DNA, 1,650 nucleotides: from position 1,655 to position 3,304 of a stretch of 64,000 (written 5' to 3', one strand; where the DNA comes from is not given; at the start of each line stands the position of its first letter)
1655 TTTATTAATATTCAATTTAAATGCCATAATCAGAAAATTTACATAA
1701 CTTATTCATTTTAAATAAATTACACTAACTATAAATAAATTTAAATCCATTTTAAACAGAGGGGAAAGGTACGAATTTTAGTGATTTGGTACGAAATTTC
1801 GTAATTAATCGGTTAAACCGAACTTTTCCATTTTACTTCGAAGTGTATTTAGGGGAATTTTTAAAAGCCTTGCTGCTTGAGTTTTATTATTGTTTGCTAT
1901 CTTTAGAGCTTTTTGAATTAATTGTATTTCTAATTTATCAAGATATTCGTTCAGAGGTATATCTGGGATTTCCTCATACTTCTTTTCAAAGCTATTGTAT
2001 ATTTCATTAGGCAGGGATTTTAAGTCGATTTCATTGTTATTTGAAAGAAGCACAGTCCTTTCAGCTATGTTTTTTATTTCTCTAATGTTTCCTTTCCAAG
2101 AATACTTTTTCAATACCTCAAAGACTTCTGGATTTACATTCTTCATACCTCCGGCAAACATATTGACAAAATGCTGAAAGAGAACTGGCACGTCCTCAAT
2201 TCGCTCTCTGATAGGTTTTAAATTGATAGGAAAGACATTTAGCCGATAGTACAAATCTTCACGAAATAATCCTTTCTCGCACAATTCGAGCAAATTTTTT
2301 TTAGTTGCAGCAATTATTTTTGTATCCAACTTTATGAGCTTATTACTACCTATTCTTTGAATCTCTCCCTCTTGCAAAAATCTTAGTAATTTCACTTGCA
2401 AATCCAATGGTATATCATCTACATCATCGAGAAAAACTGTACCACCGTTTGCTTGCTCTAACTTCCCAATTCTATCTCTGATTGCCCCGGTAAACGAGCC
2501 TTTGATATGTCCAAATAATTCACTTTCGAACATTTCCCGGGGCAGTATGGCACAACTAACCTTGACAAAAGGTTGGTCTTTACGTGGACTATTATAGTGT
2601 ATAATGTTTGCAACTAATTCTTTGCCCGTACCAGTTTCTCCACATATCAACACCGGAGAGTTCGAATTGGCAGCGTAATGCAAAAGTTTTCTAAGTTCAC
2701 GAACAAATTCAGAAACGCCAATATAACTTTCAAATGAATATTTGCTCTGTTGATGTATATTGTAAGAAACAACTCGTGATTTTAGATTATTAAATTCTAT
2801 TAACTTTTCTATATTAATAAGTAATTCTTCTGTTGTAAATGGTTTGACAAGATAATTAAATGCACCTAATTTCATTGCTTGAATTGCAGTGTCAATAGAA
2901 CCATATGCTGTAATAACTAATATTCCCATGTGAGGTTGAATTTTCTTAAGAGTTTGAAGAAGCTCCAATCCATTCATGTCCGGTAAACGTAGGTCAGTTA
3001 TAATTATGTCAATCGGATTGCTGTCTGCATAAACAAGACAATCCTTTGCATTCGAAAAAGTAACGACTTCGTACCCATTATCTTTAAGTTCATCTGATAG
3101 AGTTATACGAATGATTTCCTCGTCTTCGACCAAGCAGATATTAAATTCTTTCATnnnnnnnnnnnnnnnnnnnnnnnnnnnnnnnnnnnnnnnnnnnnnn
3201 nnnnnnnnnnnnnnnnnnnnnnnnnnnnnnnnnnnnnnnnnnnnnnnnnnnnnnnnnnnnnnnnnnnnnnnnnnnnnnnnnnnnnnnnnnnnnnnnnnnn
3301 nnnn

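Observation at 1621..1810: Enhancer-like palindrome plus a weak -24/-12 element link the sigma-54 two-component system to the downstream molybdoenzyme gene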

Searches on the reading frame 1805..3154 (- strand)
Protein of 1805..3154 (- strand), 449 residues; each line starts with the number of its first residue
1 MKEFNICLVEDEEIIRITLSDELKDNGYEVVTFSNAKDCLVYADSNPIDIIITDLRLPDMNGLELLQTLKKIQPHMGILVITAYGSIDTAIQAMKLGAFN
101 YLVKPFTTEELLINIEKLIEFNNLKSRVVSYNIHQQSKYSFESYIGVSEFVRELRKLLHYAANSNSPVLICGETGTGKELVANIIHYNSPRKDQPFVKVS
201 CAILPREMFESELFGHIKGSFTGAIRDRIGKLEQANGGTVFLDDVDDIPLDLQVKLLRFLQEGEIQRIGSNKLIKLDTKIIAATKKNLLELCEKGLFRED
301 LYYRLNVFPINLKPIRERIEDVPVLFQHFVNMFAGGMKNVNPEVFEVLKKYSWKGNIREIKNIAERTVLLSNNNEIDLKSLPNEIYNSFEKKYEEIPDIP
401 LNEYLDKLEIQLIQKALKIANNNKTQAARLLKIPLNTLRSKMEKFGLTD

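Call 6: search_protein_families(library=pfam, proteins=[window:1805-3154:-])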
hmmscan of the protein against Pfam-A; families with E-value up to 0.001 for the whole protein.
window:1805-3154:- (449 aa): 6 families
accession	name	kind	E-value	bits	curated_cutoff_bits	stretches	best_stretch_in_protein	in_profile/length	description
PF00158.32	Sigma54_activat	-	1.3e-65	220.6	20.2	1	145-310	2-167/168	Sigma-54 interaction domain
PF00072.30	Response_reg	-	3.2e-29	101.8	30.2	1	6-115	1-110/111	Response regulator receiver domain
PF14532.12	Sigma54_activ_2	-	6.6e-21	75.4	25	1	145-312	1-135/138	Sigma-54 interaction domain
PF25601.1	AAA_lid_14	-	7.1e-20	71.1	27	1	316-390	1-79/87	AAA+ ATPase lid domain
PF02954.25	HTH_8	-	6.7e-10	39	22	1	405-445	2-42/42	Bacterial regulatory protein, Fis family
PF07728.20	AAA_5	-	1.1e-06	29.2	22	1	167-282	1-119/139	AAA domain (dynein-related subfamily)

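Call 7: search_protein_families(library=ncbifam, proteins=[window:1805-3154:-])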
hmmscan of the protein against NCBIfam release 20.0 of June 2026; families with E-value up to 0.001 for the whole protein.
window:1805-3154:- (449 aa): 118 families (the best 25 are shown)
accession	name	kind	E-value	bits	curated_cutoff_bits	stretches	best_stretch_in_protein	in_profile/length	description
TIGR01818.1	ntrC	equivalog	9.8e-119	397.2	558.6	1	7-388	2-384/463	nitrogen regulation protein NR(I)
NF008469.0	PRK11361.1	equivalog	6.1e-116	387.8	714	1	5-448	6-457/461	acetoacetate metabolism transcriptional regulator AtoC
NF041552.1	TF_PrdR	equivalog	3.3e-108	362.5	795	1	107-445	229-576/577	sigma-54 dependent transcriptional regulator PrdR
NF041946.1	LuxO_transreg_Vib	equivalog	5e-105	352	800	1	9-396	2-391/463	quorum-sensing sigma-54 dependent transcriptional regulator LuxO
NF008176.1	PRK10923.1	equivalog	4.9e-100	335.3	620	1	2-391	2-391/469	nitrogen regulation protein NR(I)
TIGR02915.1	PEP_resp_reg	equivalog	8.8e-99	331.3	502.6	1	7-447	2-444/445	PEP-CTERM-box response regulator transcription factor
NF007689.0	PRK10365.1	equivalog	3.5e-98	329.3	760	1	8-442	9-439/441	sigma-54-dependent response regulator transcription factor ZraR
NF051870.1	NAssimRespRegNtrX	equivalog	3.5e-97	326.1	600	1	5-446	3-451/452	nitrogen assimilation response regulator NtrX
NF011695.0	PRK15115.1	equivalog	2.8e-91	306.5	763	1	4-430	7-421/445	two-component system response regulator GlrR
NF003451.0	PRK05022.1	equivalog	6.7e-91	305.5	476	1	90-447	142-510/512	nitric oxide reductase transcriptional regulator NorR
TIGR01817.1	nifA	equivalog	1.1e-89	301.6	528.85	1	130-396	184-453/534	nif-specific transcriptional activator NifA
NF038308.1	RNA_repair_RtcR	equivalog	1.5e-82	278.2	650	1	77-439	113-505/530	RNA repair transcriptional activator RtcR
NF049963.1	RespRegFlgRCampy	domain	3.8e-82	276.4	750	1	5-446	2-428/429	fla regulon two-component system response regulator FlgR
NF041906.1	V4R_TF_MobR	exception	1.2e-80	271.5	999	1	119-444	212-543/544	phenol degradation transcriptional regulator MobR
NF011958.0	PRK15429.1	equivalog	8.3e-80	269.2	830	1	120-447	352-686/692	formate hydrogenlyase transcriptional activator FlhA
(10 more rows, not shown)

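Call 12: find_related_loci(query=window:1808-3154:-, collection=genome_contigs, flank=6000)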
Query window:1808-3154:- (449 aa) in genome_contigs; peptide patterns used: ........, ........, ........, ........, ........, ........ (x = any residue, [..] = any of these).
525 stretches matched a pattern; 216 encode a relative of the query (tblastn E <= 1e-3); the best 80 are kept; 80 distinct loci.
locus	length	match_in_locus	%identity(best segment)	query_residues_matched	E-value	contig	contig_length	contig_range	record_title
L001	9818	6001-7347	91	1-449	0e+0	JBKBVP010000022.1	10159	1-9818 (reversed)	MAG: Candidatus Kapaibacteriota bacterium isolate 21I_056.bin.23 NODE_24_length_10159_cov_2.173577, whole genome shotgun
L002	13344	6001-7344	70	1-448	0e+0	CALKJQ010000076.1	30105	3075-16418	MAG: Candidatus Kapabacteria bacterium isolate N1_Bin_MAXBIN__161_1 genome assembly, contig: c_000003825228, whole genom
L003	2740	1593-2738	74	1-382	0e+0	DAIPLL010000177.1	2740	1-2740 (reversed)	MAG TPA_asm: Candidatus Kapaibacterium sp. isolate CTOTU27326 NODE_477_length_2740_cov_4.708007, whole genome shotgun se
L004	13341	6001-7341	61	1-447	0e+0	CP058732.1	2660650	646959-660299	MAG: Candidatus Kapaibacterium sp. isolate Ch6 chromosome, complete genome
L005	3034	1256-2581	49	6-445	8e-147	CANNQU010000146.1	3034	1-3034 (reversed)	MAG: Bacteroidetes bacterium isolate RH-9nov16-184 genome assembly, contig: RH-9nov16-C102994, whole genome shotgun sequ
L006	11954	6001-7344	47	1-447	7e-138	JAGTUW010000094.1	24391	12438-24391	MAG: Bacteroidetes bacterium isolate SH-MAG12 SH-MAG12_contig_000094, whole genome shotgun sequence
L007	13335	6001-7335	46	4-447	3e-137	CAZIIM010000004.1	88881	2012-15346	MAG TPA_asm: uncultured bacterium isolate binchicken_co253_63 genome assembly, contig: NODE_56_length_88881_cov_48.42949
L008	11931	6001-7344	45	3-448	9e-133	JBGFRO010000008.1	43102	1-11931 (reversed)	MAG: Bacteroidota bacterium isolate BA1A45.2019.Bin.33 NODE_1092_length_43102_cov_12.207534, whole genome shotgun sequen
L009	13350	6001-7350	45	1-447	2e-132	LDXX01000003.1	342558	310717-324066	MAG: Candidatus Kryptonium thompsonii isolate JGI-4 2599192409, whole genome shotgun sequence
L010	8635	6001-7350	45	1-447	8e-131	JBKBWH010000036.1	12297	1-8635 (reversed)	MAG: Candidatus Kryptonium sp. isolate 21I_069.bin.60 NODE_36_length_12297_cov_3.805892, whole genome shotgun sequence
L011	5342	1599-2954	45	4-447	2e-131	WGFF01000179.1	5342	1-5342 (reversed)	MAG: Deltaproteobacteria bacterium isolate S146_73 k151_482067, whole genome shotgun sequence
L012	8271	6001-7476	43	4-447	5e-129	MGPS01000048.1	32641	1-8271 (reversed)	MAG: Deltaproteobacteria bacterium GWC2_42_11 gwc2_scaffold_3967, whole genome shotgun sequence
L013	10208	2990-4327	44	3-447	5e-128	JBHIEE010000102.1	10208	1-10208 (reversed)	MAG: Candidatus Aminicenantia bacterium isolate b3.sp2_bin.19 NODE_2214_length_10208_cov_6.230375, whole genome shotgun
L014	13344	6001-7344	44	4-447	1e-127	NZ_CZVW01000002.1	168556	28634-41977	Candidatus Chrysopegis kryptomonas strain JGI-23, whole genome shotgun sequence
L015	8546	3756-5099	45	2-447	2e-127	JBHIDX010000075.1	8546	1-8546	MAG: Candidatus Aminicenantales bacterium isolate b3.sp3_bin.11 NODE_2980_length_8546_cov_9.394889, whole genome shotgun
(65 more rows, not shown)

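Call 21: find_related_loci(query=window:1808-3154:-, collection=metagenome_contigs, flank=5000)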
Query window:1808-3154:- (449 aa) in metagenome_contigs; peptide patterns used: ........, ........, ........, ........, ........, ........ (x = any residue, [..] = any of these).
600 stretches matched a pattern (row limit reached: there are more); 211 encode a relative of the query (tblastn E <= 1e-3); the best 80 are kept; 80 distinct loci.
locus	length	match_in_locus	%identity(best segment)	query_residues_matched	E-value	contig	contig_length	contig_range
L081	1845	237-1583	70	1-449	0e+0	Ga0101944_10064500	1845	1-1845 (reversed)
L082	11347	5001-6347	68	1-449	0e+0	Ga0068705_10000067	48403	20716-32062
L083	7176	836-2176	61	1-447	0e+0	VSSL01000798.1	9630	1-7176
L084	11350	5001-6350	45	1-447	1e-132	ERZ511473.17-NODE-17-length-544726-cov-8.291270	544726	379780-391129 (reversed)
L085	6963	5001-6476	43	4-447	4e-129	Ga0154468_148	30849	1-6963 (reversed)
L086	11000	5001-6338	45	4-447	1e-128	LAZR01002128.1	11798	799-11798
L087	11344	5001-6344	44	4-447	4e-128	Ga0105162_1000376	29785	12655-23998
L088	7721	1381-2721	44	4-447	2e-127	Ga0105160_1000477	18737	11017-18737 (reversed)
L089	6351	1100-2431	45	6-447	4e-126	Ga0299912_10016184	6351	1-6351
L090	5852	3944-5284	45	3-447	3e-126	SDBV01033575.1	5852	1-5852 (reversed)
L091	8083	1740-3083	45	4-447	7e-126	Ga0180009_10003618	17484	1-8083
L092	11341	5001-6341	45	3-447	4e-125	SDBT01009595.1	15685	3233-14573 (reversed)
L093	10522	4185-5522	43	4-447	7e-125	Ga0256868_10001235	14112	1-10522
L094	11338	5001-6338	44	6-447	7e-123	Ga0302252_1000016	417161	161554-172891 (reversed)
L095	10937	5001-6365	43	4-449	5e-123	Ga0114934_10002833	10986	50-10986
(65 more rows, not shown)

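Call 28: search_protein_families(library=pfam, proteins=[L002:3352-4365:+, L002:1923-3341:+, L002:568-1869:+, L002:10066-11154:+, L002:11151-11759:+, L002:11970-12287:+, L002:12289-12906:+], max_evalue=0.01)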
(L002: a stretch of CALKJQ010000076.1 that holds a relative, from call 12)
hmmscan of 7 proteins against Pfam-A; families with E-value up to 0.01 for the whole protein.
L002:3352-4365:+ (337 aa): 1 family
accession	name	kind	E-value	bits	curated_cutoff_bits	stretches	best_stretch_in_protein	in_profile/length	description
PF02322.20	Cyt_bd_oxida_II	-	2e-98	329.9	35.6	1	3-326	1-302/302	Cytochrome bd terminal oxidase subunit II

L002:1923-3341:+ (472 aa): 1 family
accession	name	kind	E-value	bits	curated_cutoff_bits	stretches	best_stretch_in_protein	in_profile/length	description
PF01654.22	Cyt_bd_oxida_I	-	1.2e-163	545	26.2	1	36-466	1-418/418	Cytochrome bd terminal oxidase subunit I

L002:568-1869:+ (433 aa): 2 families
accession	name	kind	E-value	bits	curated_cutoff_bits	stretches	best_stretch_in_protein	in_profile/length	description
PF13440.11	Polysacc_synt_3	-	1.7e-11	44.4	23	1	38-307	10-272/293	Polysaccharide biosynthesis protein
PF01943.22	Polysacc_synt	-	1.1e-08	35.3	28.2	1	11-275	6-272/274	Polysaccharide biosynthesis protein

L002:10066-11154:+ (362 aa): 13 families
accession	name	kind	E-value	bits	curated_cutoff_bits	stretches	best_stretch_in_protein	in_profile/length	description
PF13247.11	Fer4_11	-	1.5e-14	54.4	26.2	2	56-115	3-62/100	4Fe-4S dicluster domain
PF12838.12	Fer4_7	-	6.3e-11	43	27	2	63-109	2-50/52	4Fe-4S dicluster domain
PF12837.12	Fer4_6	-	7.4e-11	41.9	25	1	92-109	4-21/24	4Fe-4S binding domain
PF13237.11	Fer4_10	-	8.6e-11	42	25.5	2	56-108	2-53/53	4Fe-4S dicluster domain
PF12797.12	Fer4_2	-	6.7e-10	38.7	24.5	2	90-109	3-22/22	4Fe-4S binding domain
PF13187.11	Fer4_9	-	2e-08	34.6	27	2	63-109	2-49/52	4Fe-4S dicluster domain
PF18962.6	Por_Secre_tail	-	2.8e-07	31.2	27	1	282-360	1-75/75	Secretion system C-terminal sorting domain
PF00037.32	Fer4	-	3.5e-07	30.2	21.1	2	93-109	4-20/24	4Fe-4S binding domain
PF13183.11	Fer4_8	-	2.9e-06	28.2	27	1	10-78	2-67/68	4Fe-4S dicluster domain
PF14697.11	Fer4_21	-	0.00027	21.4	35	1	63-109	8-53/59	4Fe-4S dicluster domain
PF12800.12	Fer4_4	-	0.00034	21.1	24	1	95-109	2-16/17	4Fe-4S binding domain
PF25160.1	LdpA_Fe-S-bd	-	0.00074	19.7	27.6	1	68-115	6-44/49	LdpA Fe-S cluster-binding domain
PF13534.11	Fer4_17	-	0.0041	18.1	22.2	0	96-112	1-17/61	4Fe-4S dicluster domain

L002:11151-11759:+ (202 aa): 1 family
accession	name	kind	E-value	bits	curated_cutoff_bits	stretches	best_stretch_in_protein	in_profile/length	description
PF02613.20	Nitrate_red_del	-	7.2e-25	88.1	22.2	1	58-177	14-136/136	Nitrate reductase delta subunit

L002:11970-12287:+ (105 aa): 1 family
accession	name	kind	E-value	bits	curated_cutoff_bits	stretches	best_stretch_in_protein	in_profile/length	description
PF02627.25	CMD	-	5.9e-17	61.9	23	1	16-99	1-84/84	Carboxymuconolactone decarboxylase family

L002:12289-12906:+ (205 aa): 0 families

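Call 35: search_protein_families(library=ncbifam, proteins=[L002:7534-10050:+, L004:7530-10046:+, L002:10066-11154:+, L002:11151-11759:+], max_evalue=1e-10)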
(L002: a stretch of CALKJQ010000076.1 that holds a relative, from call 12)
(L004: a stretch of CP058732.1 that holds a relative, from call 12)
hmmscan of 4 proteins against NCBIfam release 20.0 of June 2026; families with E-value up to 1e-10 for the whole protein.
L002:7534-10050:+ (838 aa): 17 families
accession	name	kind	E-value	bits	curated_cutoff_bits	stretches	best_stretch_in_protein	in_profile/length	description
NF041714.1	arsenate_red_ArrA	equivalog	0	1052.5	1600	1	2-838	2-848/848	arsenate respiratory reductase molybdopterin-containing subunit ArrA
NF012032.0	PRK15488.1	equivalog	2.6e-77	260.5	694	2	1-300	1-288/759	thiosulfate reductase PhsA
TIGR02166.1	dmsA_ynfE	subfamily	3e-61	207.5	777.7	1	3-816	1-774/794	DMSO/selenate family reductase complex A subunit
NF041884.1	selenate_YnfF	exception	1.1e-47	162.5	1650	1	3-396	1-397/798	selenate/tellurate reductase subunit YnfF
TIGR01591.1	Fdh-alpha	equivalog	4.1e-45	154.1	666.25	1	50-563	2-478/672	formate dehydrogenase subunit alpha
NF041783.2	mnquin_red_QrcB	equivalog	5.8e-42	143.7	440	1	1-313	1-314/695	menaquinone reductase molybdopterin-binding-like subunit QrcB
NF041885.1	selenate_YnfE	exception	5.6e-41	140.2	1675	1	3-396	3-404/805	selenate/tellurate reductase subunit YnfE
NF011566.1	PRK14990.1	exception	6.8e-40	136.8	1600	1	3-800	14-784/814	dimethylsulfoxide reductase subunit A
TIGR03479.1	DMSO_red_II_alp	subfamily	3.1e-32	111.6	984.75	1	49-291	61-305/913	molybdopterin-dependent oxidoreductase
NF010055.0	PRK13532.1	equivalog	2.1e-25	89.2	904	1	1-157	1-153/830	nitrate reductase catalytic subunit NapA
TIGR00509.1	bisC_fam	subfamily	1.1e-24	86.8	1017.55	1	207-516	166-465/772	molybdopterin guanine dinucleotide-containing S/N-oxide reductase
TIGR01706.1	NAPA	equivalog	6.2e-22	77.7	930.55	1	2-392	1-401/830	periplasmic nitrate reductase subunit alpha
NF011682.0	PRK15102.1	equivalog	3.5e-19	68.4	909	0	239-517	257-524/829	trimethylamine-N-oxide reductase TorA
TIGR02164.1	torA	equivalog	6.1e-19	67.6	1465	1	239-573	253-575/824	trimethylamine-N-oxide reductase TorA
NF047855.1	AssmNtatRedNasC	equivalog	1.9e-16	59.5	1100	0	42-147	16-115/708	assimilatory nitrate reductase catalytic subunit NasC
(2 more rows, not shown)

L004:7530-10046:+ (838 aa): 16 families
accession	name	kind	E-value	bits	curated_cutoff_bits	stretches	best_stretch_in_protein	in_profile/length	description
NF041714.1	arsenate_red_ArrA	equivalog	0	1070.4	1600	1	3-838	3-848/848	arsenate respiratory reductase molybdopterin-containing subunit ArrA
NF012032.0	PRK15488.1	equivalog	9e-74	248.8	694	1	1-837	1-758/759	thiosulfate reductase PhsA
TIGR02166.1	dmsA_ynfE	subfamily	2.2e-56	191.4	777.7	2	3-396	1-397/794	DMSO/selenate family reductase complex A subunit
NF041884.1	selenate_YnfF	exception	5.4e-43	146.9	1650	1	3-400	1-403/798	selenate/tellurate reductase subunit YnfF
NF041783.2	mnquin_red_QrcB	equivalog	4.7e-41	140.7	440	1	1-396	1-365/695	menaquinone reductase molybdopterin-binding-like subunit QrcB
NF011566.1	PRK14990.1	exception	2.4e-38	131.7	1600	1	36-403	50-426/814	dimethylsulfoxide reductase subunit A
NF041885.1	selenate_YnfE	exception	2.5e-38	131.5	1675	1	4-396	4-404/805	selenate/tellurate reductase subunit YnfE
TIGR01591.1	Fdh-alpha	equivalog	5.9e-37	127.1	666.25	1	50-395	2-316/672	formate dehydrogenase subunit alpha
TIGR03479.1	DMSO_red_II_alp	subfamily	2.5e-32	111.9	984.75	1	50-290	62-304/913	molybdopterin-dependent oxidoreductase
TIGR00509.1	bisC_fam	subfamily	4.8e-25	87.9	1017.55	1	208-516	167-465/772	molybdopterin guanine dinucleotide-containing S/N-oxide reductase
NF010055.0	PRK13532.1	equivalog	6.3e-22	77.6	904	1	1-417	1-429/830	nitrate reductase catalytic subunit NapA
NF011682.0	PRK15102.1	equivalog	5e-21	74.5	909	0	239-518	257-525/829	trimethylamine-N-oxide reductase TorA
TIGR02164.1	torA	equivalog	1.6e-20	72.9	1465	1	239-574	253-576/824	trimethylamine-N-oxide reductase TorA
TIGR01706.1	NAPA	equivalog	6.5e-19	67.7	930.55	1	3-395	2-404/830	periplasmic nitrate reductase subunit alpha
NF011567.1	PRK14991.1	equivalog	1.7e-17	62.5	1750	0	736-792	907-963/1022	tetrathionate reductase subunit TtrA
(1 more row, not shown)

L002:10066-11154:+ (362 aa): 16 families
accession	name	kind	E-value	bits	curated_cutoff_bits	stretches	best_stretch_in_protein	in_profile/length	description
NF041715.1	arsenate_red_ArrB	equivalog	5.4e-67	225.7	450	1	3-259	2-229/233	arsenate respiratory reductase iron-sulfur subunit ArrB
NF045797.1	DsrO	equivalog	6.2e-44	150.2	200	2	2-111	42-149/235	sulfate reduction electron transfer complex DsrMKJOP subunit DsrO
NF011569.0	PRK14993.1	equivalog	1.3e-37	129.6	416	2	3-114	43-149/244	tetrathionate reductase subunit TtrB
NF041782.1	mnquin_red_QrcC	equivalog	4.6e-34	118.1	400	1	5-111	2-115/239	menaquinone reductase iron-sulfur cluster-binding subunit QrcC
TIGR02951.1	DMSO_dmsB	equivalog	4.4e-30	104.8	214.1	1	4-116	2-116/161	DMSO/selenate family reductase complex B subunit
TIGR03478.1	DMSO_red_II_bet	subfamily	1.3e-29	103.2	480.7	1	39-111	109-178/321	DMSO reductase family type II enzyme, iron-sulfur subunit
TIGR03149.1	cyt_nit_nrfC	equivalog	2.7e-27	95.6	377.6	1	2-110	37-140/225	cytochrome c nitrite reductase Fe-S protein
NF042979.1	EthbenzDh_ebdB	equivalog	1e-24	87.1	740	0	38-110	130-199/354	ethylbenzene dehydrogenase subunit beta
NF008134.0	PRK10882.1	equivalog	7.6e-21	74.5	263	1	3-110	38-159/329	hydrogenase 2 operon protein HybA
NF038355.1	FDH3_beta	equivalog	7e-20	71.8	240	1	2-112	1-101/180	formate dehydrogenase FDH3 subunit beta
TIGR01582.1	FDH-beta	equivalog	2.6e-18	66.1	334.7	1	4-115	22-144/283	formate dehydrogenase subunit beta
NF045715.1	sulf_resp_HmcB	equivalog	3.6e-18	65.7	420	0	5-110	38-152/307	sulfate respiration complex iron-sulfur protein HmcB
NF009408.0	PRK12769.1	equivalog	2.9e-17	62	1003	1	7-120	6-110/659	formate-dependent uric acid utilization protein AegA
NF007658.0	PRK10330.1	equivalog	1.3e-16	60.6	260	1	6-111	5-103/181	electron transport protein HydN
NF009451.0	PRK12809.1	equivalog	8.5e-16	57.4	1154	1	8-110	7-100/639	formate-dependent uric acid utilization protein YgfT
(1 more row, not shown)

L002:11151-11759:+ (202 aa): 4 families
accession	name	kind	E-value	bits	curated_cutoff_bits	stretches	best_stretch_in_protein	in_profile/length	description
NF003442.0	PRK04976.1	equivalog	7.3e-19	68.5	132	1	59-200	64-202/211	molecular chaperone TorD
TIGR03482.1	DMSO_red_II_cha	subfamily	1.5e-16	61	152.3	1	59-199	43-185/197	DMSO reductase family type II enzyme chaperone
NF042981.1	EthbenzDh_ebdD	equivalog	3.2e-16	59.7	360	1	103-199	112-208/222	ethylbenzene dehydrogenase subunit delta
NF008632.0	PRK11621.1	equivalog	2e-11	43.9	162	1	56-200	53-186/203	Tat proofreading chaperone DmsD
